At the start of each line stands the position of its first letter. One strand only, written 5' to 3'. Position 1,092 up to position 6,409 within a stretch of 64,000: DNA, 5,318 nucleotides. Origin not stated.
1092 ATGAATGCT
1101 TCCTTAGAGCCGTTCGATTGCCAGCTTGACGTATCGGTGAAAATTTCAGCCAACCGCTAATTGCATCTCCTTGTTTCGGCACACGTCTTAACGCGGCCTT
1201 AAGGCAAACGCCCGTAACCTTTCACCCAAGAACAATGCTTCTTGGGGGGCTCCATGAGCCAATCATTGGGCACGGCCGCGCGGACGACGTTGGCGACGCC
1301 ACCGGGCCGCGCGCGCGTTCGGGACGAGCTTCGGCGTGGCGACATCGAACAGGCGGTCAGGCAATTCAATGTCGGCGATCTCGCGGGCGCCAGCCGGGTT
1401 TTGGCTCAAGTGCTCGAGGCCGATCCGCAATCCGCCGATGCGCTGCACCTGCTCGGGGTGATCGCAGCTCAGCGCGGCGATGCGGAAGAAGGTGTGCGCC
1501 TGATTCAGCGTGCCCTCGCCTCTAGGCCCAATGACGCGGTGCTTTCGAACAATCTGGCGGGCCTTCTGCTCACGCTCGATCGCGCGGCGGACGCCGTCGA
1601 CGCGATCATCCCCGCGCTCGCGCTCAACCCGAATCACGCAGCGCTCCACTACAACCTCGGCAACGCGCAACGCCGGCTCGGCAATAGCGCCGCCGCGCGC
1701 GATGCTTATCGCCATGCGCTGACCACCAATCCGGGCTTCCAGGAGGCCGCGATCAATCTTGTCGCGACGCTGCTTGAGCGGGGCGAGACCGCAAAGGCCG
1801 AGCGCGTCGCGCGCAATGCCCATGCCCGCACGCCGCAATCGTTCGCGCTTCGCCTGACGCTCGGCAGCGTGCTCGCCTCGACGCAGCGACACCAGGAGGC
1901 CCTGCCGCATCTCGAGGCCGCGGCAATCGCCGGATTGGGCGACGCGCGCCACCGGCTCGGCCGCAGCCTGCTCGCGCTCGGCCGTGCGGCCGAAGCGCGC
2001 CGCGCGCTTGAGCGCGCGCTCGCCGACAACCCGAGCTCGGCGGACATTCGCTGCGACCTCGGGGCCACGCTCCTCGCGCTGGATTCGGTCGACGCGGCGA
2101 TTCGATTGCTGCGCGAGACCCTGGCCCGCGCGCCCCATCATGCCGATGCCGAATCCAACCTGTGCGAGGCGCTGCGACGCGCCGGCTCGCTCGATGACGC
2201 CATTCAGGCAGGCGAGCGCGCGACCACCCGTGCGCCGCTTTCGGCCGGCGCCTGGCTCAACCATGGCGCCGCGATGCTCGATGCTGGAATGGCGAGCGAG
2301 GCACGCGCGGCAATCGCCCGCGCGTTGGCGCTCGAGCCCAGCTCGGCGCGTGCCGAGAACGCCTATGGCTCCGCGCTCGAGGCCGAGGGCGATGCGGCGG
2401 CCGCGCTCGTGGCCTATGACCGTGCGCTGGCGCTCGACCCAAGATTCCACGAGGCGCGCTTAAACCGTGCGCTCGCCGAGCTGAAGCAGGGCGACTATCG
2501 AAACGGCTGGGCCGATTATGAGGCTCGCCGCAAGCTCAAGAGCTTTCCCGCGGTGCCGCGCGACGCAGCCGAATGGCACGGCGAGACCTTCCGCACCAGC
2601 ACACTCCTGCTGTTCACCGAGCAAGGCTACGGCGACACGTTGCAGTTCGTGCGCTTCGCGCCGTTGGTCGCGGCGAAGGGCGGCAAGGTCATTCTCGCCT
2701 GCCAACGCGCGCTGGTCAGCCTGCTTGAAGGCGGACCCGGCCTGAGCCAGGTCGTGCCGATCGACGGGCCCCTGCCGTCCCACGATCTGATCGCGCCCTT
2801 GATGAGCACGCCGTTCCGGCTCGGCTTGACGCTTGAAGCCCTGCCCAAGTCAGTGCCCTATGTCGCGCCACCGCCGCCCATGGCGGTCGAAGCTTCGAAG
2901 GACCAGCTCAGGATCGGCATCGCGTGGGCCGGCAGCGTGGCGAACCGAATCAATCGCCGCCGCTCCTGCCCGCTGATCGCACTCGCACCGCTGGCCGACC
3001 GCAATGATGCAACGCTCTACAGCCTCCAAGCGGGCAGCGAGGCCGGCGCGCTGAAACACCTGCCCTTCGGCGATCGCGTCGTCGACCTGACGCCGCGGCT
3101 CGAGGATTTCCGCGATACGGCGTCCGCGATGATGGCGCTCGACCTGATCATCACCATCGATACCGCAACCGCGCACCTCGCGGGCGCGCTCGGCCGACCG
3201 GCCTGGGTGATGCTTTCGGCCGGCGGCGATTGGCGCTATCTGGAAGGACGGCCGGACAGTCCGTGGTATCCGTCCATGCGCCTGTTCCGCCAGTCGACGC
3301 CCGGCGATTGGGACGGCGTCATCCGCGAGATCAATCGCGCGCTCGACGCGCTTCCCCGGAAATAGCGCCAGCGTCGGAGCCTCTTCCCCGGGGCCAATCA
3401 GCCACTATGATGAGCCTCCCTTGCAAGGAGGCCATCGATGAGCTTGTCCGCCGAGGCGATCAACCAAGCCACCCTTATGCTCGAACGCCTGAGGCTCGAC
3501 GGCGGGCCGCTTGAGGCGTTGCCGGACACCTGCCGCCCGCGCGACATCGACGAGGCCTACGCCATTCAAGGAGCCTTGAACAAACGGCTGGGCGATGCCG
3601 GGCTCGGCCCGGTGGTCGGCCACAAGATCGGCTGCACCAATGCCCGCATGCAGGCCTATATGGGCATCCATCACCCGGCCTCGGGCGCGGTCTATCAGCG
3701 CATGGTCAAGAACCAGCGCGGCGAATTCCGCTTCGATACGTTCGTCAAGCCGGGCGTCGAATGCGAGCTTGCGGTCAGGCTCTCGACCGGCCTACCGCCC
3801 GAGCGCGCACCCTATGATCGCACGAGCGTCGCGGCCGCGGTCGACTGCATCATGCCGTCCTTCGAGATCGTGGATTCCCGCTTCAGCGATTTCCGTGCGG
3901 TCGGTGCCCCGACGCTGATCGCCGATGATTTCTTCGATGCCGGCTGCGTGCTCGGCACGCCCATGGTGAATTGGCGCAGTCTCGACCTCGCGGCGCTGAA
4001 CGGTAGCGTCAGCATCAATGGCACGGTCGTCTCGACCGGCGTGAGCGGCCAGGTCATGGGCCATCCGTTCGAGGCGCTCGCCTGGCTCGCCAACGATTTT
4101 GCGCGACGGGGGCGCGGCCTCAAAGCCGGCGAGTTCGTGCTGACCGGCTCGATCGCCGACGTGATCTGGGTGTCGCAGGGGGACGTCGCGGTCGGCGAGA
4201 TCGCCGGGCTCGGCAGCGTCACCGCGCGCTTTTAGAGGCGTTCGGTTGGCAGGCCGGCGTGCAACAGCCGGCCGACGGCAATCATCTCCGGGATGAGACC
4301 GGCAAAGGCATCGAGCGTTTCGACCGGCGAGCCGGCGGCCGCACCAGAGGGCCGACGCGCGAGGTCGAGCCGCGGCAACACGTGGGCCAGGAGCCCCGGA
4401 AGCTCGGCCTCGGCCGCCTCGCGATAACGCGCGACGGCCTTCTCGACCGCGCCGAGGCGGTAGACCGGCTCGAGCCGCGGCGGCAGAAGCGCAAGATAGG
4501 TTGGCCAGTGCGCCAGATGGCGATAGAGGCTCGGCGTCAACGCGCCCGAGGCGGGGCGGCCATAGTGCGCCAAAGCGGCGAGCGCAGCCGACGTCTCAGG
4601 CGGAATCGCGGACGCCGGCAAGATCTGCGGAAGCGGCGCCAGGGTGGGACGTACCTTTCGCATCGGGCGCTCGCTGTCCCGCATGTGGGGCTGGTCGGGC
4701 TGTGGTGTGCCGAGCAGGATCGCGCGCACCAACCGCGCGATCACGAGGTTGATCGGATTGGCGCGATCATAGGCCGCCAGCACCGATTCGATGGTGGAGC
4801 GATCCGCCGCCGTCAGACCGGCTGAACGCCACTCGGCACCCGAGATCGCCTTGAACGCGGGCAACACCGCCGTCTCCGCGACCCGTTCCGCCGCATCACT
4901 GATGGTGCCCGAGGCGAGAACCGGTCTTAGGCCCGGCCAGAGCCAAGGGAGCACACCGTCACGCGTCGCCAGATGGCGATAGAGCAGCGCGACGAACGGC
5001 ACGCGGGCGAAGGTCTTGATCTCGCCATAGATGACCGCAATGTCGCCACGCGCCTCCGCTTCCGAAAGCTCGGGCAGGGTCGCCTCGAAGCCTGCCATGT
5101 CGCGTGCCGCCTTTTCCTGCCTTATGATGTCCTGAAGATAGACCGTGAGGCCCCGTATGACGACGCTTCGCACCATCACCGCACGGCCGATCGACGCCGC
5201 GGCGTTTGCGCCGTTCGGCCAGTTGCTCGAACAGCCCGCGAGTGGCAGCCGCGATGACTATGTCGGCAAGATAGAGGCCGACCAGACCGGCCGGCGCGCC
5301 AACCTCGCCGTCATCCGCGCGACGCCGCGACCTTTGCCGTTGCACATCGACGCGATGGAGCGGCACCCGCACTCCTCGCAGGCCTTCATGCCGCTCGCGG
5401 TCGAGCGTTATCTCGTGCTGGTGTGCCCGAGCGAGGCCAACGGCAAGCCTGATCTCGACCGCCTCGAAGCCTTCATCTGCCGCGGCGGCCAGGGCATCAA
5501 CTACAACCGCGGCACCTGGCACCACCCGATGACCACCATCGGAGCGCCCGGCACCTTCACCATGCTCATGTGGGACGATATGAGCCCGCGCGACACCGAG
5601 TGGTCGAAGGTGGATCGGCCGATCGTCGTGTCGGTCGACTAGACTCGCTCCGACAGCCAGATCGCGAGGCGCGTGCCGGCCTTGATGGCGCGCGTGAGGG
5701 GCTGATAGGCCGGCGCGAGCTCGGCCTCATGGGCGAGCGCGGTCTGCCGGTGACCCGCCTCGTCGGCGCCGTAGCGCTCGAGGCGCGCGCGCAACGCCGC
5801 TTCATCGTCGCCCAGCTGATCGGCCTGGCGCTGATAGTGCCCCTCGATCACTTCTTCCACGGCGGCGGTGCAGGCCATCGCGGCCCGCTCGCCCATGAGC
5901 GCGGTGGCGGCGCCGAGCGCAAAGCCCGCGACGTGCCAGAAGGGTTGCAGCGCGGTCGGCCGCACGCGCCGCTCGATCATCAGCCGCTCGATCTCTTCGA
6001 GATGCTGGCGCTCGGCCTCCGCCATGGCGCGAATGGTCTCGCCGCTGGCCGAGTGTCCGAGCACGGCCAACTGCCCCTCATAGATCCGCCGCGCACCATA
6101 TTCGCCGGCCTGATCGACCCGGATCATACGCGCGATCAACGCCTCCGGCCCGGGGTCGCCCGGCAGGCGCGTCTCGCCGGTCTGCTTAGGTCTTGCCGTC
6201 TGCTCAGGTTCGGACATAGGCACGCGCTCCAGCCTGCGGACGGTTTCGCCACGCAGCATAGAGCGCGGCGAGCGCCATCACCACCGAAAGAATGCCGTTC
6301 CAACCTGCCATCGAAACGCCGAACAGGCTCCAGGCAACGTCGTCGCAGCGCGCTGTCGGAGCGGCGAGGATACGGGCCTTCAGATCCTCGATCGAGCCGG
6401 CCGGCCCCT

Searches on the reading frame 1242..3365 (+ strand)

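Call 46: search_protein_families(library=ncbifam, proteins=[window:1242-3365:+], max_evalue=1e-10)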
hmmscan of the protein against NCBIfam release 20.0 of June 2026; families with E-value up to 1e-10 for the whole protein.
window:1242-3365:+ (707 aa): 10 families
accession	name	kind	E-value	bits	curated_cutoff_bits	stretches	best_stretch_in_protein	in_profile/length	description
NF040959.1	MamA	equivalog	2.6e-33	115.2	200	1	36-165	42-171/204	magnetosome protein MamA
TIGR02917.1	PEP_TPR_lipo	equivalog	6.4e-33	113.7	312.2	2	233-427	56-251/899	XrtA/PEP-CTERM system TPR-repeat protein PrsT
TIGR02521.1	type_IV_pilW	equivalog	1.7e-25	89.9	154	1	29-218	29-219/234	type IV pilus biogenesis/stability protein PilW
NF033762.1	social_mot_Tgl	equivalog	1.7e-23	83.3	225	0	36-199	36-202/252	social motility TPR repeat lipoprotein Tgl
NF033920.0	C39_PA2778_fam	equivalog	3.3e-19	69.3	150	0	27-130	151-255/255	PA2778 family cysteine peptidase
NF033758.1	gliding_GltE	equivalog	1.4e-18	67.1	225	0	230-421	83-274/411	adventurous gliding motility TPR repeat lipoprotein GltE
TIGR03939.1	PGA_TPR_OMP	equivalog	4.6e-14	51.6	366.65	0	56-225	10-178/800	poly-beta-1,6 N-acetyl-D-glucosamine export porin PgaA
NF052415.1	T3SS_chap_SctY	equivalog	1.2e-13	51.5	70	0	62-161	3-105/106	type III secretion apparatus assembly chaperone SctY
NF008757.0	PRK11788.1-5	equivalog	3.5e-12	46.2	363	0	34-96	183-245/388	lipopolysaccharide assembly protein LapB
NF008391.2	PRK11189.1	equivalog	1.4e-11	44.4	250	0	347-424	77-154/297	lipoprotein NlpI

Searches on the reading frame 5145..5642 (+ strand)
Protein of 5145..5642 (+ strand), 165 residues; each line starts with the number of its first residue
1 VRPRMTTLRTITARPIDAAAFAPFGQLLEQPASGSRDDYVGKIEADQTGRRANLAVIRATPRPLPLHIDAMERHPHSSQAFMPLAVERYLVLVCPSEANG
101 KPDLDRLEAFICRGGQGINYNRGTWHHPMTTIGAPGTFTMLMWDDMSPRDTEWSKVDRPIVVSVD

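Call 87: search_protein_families(library=pfam, proteins=[window:5145-5642:+], max_evalue=0.001)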
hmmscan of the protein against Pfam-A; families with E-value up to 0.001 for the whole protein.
window:5145-5642:+ (165 aa): 1 family
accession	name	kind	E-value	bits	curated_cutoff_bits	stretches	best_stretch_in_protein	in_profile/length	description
PF04115.18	Ureidogly_lyase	-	8.7e-39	133.2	23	1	9-161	2-160/162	Ureidoglycolate lyase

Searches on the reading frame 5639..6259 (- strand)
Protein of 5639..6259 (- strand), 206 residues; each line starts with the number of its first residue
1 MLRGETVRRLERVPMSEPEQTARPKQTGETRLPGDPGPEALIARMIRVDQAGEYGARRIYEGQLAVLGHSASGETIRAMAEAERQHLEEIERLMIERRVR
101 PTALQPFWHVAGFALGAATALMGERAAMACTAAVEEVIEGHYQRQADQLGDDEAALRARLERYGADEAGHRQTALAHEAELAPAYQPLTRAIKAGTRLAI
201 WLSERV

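Call 87: search_protein_families(library=pfam, proteins=[window:5639-6259:-], max_evalue=0.001)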
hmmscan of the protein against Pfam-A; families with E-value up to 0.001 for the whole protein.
window:5639-6259:- (206 aa): 2 families
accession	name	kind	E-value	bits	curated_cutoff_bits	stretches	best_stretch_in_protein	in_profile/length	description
PF03232.19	COQ7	-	1.4e-59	200.9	23.5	1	41-203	2-169/169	Ubiquinone biosynthesis protein COQ7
PF02915.23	Rubrerythrin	-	1.4e-06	29.2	22.8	1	51-176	8-135/137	Rubrerythrin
